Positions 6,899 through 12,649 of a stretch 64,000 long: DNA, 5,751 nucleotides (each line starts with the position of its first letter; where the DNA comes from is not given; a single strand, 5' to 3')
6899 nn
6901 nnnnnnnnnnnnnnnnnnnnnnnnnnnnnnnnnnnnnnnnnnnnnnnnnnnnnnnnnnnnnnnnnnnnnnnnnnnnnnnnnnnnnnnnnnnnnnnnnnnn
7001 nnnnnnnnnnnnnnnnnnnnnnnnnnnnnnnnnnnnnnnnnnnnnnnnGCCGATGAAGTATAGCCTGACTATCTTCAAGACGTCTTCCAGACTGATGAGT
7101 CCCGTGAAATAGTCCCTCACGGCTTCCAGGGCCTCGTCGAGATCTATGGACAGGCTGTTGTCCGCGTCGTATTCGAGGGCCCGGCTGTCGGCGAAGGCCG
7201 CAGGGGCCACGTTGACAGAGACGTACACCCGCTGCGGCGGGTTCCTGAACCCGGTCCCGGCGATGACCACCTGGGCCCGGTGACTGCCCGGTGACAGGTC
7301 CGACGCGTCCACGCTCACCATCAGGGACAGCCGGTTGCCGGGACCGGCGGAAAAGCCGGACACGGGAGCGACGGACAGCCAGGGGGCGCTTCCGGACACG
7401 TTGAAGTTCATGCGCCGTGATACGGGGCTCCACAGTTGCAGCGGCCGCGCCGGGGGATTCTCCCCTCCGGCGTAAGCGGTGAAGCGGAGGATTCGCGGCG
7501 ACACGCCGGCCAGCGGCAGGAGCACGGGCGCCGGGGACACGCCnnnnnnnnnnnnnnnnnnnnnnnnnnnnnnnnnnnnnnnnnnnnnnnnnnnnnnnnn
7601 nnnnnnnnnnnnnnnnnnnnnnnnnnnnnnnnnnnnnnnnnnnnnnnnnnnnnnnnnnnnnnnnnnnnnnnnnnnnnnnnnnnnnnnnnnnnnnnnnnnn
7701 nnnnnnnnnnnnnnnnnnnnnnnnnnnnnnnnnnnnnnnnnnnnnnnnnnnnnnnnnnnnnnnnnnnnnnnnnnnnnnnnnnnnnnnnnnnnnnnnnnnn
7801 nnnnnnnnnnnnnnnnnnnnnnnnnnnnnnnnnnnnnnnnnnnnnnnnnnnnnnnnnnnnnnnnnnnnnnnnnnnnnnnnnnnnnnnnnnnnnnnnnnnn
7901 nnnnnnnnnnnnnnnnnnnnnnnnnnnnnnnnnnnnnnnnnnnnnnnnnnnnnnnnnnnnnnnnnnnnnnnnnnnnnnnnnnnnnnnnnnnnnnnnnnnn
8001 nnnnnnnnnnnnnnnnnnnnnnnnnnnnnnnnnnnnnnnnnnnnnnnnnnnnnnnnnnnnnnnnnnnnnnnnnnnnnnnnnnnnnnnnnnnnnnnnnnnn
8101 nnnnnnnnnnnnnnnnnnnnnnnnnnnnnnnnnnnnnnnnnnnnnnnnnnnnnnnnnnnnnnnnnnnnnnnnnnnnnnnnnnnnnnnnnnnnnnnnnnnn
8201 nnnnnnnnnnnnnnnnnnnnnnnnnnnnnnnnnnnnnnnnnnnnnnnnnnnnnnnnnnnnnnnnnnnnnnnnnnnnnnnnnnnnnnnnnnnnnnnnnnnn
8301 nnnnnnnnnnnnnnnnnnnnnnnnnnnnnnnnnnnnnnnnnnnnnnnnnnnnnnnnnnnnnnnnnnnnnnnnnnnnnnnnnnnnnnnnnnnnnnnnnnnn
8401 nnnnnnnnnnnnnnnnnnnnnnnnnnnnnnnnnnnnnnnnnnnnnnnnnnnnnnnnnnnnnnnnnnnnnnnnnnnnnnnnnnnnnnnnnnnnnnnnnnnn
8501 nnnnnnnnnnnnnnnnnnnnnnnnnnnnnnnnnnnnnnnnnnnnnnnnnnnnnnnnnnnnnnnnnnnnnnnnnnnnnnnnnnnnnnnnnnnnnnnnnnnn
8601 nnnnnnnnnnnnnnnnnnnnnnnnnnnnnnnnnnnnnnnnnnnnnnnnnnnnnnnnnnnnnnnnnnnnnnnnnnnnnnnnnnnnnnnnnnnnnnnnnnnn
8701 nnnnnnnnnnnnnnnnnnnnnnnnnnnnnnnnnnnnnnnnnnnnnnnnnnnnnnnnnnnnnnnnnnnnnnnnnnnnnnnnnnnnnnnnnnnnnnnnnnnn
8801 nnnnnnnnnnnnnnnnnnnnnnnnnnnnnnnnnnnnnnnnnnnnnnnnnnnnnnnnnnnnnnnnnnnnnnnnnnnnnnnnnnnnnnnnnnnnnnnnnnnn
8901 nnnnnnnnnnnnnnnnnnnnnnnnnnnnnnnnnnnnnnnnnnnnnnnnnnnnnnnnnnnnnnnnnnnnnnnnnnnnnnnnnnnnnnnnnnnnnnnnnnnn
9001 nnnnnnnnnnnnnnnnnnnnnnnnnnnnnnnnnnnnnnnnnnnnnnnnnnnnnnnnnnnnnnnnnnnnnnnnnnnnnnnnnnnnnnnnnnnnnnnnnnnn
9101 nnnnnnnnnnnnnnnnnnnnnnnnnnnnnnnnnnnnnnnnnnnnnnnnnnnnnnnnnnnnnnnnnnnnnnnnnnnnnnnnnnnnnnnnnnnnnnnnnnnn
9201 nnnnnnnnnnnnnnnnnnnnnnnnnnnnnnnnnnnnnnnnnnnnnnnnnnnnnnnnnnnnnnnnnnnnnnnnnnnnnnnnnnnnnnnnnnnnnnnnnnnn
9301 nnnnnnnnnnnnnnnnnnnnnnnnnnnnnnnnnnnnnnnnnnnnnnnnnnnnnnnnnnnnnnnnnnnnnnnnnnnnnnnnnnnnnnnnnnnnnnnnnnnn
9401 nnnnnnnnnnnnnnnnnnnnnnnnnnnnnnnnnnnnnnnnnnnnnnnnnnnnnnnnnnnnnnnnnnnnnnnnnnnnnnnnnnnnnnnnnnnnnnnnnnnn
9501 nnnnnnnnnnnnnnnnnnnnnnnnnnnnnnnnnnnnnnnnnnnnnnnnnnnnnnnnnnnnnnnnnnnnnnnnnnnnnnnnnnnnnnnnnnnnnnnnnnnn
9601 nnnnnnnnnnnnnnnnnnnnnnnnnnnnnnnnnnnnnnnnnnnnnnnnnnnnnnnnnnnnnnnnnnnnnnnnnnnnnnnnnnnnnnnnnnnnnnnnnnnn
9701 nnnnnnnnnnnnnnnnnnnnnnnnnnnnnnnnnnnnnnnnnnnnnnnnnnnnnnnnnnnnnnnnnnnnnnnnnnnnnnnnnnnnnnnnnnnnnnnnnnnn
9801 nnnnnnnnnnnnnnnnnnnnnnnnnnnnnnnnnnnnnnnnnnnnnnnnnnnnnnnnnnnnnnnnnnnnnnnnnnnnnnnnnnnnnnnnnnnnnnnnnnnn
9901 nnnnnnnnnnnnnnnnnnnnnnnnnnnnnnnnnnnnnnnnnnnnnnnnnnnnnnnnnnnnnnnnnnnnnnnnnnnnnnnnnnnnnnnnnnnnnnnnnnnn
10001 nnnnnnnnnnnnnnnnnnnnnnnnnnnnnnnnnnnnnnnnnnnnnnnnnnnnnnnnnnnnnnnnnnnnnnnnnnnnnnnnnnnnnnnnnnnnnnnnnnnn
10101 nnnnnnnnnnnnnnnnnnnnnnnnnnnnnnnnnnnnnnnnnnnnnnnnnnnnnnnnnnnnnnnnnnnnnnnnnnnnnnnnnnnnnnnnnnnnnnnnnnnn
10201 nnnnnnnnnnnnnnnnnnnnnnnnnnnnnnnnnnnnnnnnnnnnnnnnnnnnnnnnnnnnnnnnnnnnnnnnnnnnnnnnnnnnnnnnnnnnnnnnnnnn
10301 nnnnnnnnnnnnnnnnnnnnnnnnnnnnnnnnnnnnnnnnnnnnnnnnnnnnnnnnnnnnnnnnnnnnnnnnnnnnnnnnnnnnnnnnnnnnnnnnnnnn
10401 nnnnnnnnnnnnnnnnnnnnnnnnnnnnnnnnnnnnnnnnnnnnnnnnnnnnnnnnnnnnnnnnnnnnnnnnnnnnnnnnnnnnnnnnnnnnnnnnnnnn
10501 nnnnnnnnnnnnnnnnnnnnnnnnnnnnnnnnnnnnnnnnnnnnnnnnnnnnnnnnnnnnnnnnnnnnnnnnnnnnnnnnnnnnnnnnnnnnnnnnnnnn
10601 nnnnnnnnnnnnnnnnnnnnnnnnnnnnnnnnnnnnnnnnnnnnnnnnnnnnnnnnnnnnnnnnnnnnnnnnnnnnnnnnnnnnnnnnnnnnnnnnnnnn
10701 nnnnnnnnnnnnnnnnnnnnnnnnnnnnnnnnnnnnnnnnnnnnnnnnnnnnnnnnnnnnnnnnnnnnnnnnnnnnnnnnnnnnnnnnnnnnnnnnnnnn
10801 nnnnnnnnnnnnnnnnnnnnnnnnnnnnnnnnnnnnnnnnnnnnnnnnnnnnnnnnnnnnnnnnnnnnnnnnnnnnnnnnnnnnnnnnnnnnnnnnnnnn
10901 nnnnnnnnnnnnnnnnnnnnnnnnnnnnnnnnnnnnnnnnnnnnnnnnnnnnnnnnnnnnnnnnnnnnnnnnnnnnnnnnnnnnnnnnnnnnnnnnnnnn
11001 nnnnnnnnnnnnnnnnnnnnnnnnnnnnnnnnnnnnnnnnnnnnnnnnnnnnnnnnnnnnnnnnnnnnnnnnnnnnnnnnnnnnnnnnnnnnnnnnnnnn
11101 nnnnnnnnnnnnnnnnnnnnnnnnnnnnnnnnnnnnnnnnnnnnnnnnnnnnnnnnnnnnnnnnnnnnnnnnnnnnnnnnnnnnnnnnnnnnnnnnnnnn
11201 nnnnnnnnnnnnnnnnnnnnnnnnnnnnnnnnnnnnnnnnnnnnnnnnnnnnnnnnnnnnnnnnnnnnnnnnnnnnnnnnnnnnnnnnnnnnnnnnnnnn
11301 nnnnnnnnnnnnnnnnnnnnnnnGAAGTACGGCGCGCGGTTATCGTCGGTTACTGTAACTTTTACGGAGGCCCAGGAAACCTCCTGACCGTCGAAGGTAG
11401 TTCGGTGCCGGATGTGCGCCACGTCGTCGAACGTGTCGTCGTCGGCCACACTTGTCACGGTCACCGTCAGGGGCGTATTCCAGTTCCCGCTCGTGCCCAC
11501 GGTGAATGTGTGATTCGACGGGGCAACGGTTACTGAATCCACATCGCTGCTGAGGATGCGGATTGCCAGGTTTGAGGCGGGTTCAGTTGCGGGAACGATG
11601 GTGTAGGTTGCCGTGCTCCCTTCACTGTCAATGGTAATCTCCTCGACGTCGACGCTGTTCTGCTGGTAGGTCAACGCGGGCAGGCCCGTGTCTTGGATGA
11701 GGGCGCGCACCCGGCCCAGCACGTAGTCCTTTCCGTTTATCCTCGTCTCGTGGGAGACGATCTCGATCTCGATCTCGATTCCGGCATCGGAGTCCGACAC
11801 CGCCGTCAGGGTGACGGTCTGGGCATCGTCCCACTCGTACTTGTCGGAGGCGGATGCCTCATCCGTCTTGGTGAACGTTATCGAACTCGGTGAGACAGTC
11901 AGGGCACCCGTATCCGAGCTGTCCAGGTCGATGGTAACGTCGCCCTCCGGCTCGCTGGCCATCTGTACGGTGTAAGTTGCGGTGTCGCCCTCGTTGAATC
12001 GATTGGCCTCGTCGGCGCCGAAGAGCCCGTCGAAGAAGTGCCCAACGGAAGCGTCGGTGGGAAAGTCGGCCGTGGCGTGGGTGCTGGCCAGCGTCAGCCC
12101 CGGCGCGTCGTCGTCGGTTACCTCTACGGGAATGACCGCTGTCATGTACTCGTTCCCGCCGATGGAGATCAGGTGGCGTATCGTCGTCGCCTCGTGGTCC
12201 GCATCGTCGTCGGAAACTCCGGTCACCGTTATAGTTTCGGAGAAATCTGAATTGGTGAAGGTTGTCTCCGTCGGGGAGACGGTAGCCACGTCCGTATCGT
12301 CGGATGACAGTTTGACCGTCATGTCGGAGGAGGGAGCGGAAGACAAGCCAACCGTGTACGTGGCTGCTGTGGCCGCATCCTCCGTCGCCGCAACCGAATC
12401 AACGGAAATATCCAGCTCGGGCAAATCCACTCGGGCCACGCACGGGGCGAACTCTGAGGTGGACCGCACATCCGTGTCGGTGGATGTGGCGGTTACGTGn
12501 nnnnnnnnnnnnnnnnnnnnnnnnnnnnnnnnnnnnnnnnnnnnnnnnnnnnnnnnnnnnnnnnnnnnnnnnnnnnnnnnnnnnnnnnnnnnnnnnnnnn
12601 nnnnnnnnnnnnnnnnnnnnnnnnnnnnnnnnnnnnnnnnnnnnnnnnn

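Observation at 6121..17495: Candidate three-gene cell-surface proteolysis module: lipoprotein serpin + giant tagged protease-adhesin + stalked membrane anchor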

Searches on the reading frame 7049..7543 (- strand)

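Call 14: search_protein_families(library=pfam, proteins=[window:7049-7543:-], max_evalue=10)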
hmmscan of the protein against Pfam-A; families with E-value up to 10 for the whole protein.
seq(165 aa): 4 families
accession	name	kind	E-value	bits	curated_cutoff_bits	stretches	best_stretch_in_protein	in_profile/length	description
PF19190.6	BACON_2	-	1.7e-05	25.1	25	1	36-98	24-85/94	Viral BACON domain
PF22076.2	Cep192_D6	-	0.00026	21.6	35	1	14-85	6-75/101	Cep192 domain 6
PF11161.13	DUF2944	-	0.1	12.9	32.2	1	99-118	70-89/185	Protein of unknown function (DUF2946)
PF13004.13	BACON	-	0.3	11.5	25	1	48-100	4-51/61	Putative binding domain, N-terminal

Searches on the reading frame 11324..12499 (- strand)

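Call 14: search_protein_families(library=pfam, proteins=[window:11324-12499:-], max_evalue=10)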
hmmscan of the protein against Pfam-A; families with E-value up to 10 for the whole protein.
seq(392 aa): 4 families
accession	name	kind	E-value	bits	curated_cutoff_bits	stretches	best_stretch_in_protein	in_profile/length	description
PF20579.4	LapA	-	0.00043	21.1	27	2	167-242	12-83/99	LapA domain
PF17766.7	fn3_6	-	0.0043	17.6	26.4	0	173-214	20-61/99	Fibronectin type-III domain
PF22686.1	Alg17C_C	-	0.072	13.3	27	1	364-376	20-32/39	Exo-oligoalginate lyase-like, C-terminal domain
PF17642.6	TssD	-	0.18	12.1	25.8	1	206-258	68-122/128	Hemolysin coregulated protein Hcp (TssD)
